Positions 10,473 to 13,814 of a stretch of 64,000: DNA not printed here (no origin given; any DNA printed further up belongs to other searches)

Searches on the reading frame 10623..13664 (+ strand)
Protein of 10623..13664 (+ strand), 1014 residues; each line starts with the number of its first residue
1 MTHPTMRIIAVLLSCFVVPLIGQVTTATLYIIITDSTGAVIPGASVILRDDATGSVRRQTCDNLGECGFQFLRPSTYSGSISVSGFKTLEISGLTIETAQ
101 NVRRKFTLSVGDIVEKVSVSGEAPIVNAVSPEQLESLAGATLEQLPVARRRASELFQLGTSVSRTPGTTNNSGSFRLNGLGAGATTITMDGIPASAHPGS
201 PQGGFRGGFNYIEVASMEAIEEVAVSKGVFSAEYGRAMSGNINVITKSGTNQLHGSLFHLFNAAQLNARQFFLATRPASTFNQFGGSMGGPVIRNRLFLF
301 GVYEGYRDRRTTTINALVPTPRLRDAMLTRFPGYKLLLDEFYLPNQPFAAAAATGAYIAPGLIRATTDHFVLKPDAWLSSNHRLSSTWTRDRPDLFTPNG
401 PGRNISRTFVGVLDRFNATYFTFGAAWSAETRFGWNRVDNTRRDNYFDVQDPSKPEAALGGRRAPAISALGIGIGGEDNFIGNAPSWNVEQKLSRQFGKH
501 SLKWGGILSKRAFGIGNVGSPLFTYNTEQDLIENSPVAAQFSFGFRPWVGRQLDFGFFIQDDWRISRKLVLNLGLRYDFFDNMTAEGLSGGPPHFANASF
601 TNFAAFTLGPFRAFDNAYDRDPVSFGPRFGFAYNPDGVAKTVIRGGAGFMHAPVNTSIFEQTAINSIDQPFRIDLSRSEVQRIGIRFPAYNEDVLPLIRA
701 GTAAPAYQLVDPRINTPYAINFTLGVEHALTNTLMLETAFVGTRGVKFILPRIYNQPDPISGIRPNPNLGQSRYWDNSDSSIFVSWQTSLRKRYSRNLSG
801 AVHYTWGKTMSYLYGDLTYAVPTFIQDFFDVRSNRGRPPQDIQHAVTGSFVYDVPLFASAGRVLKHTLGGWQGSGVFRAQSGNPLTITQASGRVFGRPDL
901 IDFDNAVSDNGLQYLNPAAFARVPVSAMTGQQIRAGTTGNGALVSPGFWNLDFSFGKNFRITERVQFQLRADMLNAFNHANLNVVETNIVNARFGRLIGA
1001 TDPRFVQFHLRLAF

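Call 87: search_protein_families(library=pfam, proteins=[window:10623-13664:+], max_evalue=0.00001)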
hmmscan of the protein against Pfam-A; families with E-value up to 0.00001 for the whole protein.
window:10623-13664:+ (1014 aa): 3 families
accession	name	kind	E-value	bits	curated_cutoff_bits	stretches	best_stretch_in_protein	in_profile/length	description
PF25183.1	OMP_b-brl_4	-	2.6e-136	456.6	30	1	245-1007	1-838/838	Outer membrane beta barrel domain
PF13620.12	CarboxypepD_reg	-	4.4e-15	56.2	32.3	1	32-109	5-82/82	Carboxypeptidase regulatory-like domain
PF07715.20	Plug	-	3.3e-08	34.4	23.9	1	149-238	22-104/107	TonB-dependent Receptor Plug Domain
